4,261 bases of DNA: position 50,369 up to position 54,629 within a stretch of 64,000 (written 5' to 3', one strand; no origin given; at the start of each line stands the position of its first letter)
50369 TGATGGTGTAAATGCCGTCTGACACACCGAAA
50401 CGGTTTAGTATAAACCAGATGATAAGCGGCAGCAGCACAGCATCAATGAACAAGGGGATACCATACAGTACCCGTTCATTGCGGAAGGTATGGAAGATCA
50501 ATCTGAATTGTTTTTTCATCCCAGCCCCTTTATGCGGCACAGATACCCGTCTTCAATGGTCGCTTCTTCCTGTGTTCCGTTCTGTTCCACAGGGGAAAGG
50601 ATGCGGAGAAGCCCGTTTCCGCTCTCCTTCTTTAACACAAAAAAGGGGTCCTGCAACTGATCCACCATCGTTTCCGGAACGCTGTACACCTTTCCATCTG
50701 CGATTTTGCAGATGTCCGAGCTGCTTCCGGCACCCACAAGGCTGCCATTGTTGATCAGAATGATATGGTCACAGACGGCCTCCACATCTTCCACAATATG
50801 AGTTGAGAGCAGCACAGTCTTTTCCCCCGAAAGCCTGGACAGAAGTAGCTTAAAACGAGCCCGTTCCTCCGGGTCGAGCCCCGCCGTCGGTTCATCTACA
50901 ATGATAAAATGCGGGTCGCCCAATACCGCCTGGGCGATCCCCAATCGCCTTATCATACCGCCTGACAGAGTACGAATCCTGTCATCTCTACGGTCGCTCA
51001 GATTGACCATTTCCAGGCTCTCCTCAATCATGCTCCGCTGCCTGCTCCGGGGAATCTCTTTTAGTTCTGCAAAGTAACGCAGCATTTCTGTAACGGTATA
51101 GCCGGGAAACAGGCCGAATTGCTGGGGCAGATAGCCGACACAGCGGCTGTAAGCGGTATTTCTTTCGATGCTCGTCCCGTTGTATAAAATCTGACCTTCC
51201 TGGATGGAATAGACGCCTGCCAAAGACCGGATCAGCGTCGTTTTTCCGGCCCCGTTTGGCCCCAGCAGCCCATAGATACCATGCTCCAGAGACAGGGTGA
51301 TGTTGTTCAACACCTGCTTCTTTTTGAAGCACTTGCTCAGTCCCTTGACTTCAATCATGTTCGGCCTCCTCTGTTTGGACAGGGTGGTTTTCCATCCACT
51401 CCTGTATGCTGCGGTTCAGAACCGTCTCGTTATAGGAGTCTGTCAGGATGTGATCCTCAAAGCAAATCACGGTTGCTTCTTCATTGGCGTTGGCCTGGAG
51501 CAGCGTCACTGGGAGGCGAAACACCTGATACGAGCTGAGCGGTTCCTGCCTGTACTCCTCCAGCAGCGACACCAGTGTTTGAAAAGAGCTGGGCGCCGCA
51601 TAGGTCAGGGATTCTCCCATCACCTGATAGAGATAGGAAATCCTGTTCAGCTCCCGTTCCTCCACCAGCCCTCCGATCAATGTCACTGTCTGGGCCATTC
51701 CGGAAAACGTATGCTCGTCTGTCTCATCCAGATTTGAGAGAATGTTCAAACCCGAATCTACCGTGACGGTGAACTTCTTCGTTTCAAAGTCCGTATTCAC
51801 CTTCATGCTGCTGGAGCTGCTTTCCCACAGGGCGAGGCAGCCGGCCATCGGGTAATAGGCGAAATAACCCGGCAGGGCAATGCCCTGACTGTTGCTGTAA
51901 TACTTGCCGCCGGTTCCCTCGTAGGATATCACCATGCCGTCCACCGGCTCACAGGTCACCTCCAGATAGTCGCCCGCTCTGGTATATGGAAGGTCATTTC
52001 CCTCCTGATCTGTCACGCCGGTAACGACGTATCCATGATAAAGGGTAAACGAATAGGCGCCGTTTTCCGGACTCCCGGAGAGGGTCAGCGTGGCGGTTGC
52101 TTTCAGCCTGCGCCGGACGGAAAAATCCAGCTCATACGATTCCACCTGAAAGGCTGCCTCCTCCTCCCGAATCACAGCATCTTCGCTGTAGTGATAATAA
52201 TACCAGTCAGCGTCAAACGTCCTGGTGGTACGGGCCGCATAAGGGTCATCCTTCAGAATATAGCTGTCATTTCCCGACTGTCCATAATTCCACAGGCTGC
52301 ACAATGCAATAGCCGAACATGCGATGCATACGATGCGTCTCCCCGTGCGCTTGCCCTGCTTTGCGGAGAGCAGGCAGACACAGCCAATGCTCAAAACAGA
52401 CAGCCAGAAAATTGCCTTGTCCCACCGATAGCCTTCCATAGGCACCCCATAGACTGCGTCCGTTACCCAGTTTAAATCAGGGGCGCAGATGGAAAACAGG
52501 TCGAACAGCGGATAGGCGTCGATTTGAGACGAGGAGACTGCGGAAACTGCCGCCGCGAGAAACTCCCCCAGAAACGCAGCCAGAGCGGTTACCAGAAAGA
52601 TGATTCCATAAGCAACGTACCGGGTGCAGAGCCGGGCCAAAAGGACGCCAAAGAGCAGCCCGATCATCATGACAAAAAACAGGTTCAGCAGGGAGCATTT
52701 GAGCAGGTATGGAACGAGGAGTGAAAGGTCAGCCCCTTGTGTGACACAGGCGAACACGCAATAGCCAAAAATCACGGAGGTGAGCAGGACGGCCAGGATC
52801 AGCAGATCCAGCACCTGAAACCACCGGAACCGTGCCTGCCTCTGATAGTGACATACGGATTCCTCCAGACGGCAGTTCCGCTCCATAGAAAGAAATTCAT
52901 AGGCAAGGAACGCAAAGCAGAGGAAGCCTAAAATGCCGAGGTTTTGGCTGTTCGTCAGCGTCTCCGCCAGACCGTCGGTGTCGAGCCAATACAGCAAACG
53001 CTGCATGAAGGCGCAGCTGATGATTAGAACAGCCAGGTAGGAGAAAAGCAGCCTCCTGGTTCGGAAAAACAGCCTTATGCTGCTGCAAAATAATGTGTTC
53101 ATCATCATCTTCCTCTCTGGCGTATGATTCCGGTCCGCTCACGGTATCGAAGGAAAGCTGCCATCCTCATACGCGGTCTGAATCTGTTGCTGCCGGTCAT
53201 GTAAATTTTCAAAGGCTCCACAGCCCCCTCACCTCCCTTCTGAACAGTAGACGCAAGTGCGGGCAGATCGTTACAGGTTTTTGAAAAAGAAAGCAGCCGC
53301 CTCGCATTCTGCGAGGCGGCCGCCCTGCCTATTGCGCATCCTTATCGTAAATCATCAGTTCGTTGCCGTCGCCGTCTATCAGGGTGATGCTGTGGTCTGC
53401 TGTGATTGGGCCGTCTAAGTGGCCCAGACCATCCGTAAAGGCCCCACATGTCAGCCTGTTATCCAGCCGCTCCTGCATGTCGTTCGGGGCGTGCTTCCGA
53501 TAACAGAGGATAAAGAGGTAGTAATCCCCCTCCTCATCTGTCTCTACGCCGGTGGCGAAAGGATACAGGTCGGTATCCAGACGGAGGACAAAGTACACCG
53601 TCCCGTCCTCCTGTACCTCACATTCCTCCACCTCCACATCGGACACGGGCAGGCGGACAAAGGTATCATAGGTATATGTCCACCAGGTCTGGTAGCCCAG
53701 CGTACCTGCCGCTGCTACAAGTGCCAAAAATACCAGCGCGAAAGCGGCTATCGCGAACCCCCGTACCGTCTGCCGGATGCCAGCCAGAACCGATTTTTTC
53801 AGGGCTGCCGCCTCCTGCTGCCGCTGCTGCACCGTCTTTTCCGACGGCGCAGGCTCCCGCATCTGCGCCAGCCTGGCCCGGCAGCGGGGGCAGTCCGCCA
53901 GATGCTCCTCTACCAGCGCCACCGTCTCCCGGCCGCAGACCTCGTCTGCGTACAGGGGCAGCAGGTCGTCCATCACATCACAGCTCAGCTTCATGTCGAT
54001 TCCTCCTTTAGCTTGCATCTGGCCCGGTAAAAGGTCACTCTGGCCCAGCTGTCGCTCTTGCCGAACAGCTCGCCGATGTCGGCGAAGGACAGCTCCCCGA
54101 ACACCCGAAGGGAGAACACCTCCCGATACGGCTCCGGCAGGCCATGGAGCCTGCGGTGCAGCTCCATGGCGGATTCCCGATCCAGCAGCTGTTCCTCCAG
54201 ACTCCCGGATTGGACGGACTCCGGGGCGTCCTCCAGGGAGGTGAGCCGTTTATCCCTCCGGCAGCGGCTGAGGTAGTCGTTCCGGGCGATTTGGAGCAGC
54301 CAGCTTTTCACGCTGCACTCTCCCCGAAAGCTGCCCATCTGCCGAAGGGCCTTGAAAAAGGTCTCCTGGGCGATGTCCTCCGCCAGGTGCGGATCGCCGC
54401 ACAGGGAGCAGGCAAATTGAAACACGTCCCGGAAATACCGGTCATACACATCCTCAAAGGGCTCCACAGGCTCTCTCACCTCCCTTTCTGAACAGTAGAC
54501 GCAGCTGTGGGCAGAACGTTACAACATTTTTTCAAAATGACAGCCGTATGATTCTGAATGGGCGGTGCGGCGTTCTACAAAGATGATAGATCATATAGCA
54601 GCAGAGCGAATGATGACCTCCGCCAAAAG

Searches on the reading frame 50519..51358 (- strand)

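Call 58: search_protein_families(library=pfam, proteins=[window:50519-51358:-], max_evalue=0.00001)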
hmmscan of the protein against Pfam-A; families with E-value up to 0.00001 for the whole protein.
window:50519-51358:- (280 aa): 2 families
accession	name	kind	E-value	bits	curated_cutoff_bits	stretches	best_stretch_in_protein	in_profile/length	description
PF00005.33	ABC_tran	-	1.5e-31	110.2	25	1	17-159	1-137/137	ABC transporter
PF13304.12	AAA_21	-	1.8e-10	41.9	27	0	110-187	220-298/304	AAA domain, putative AbiEii toxin, Type IV TA system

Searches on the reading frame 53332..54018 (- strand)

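Call 58: search_protein_families(library=pfam, proteins=[window:53332-54018:-], max_evalue=0.00001)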
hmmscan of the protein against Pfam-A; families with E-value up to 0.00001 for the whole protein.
window:53332-54018:- (229 aa): 1 family
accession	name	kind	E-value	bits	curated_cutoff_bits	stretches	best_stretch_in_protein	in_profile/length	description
PF13490.11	zf-HC2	-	1.9e-08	34.7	22.2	1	13-47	1-35/35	Putative zinc-finger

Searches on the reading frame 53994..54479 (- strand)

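Call 58: search_protein_families(library=pfam, proteins=[window:53994-54479:-], max_evalue=0.00001)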
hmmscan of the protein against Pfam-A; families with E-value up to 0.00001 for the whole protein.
window:53994-54479:- (162 aa): 2 families
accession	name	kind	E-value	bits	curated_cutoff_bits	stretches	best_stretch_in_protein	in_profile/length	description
PF04542.20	Sigma70_r2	-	8.3e-16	58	24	1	12-78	2-70/71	Sigma-70 region 2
PF08281.18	Sigma70_r4_2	-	2e-10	40.6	25.7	1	105-156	2-53/54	Sigma-70, region 4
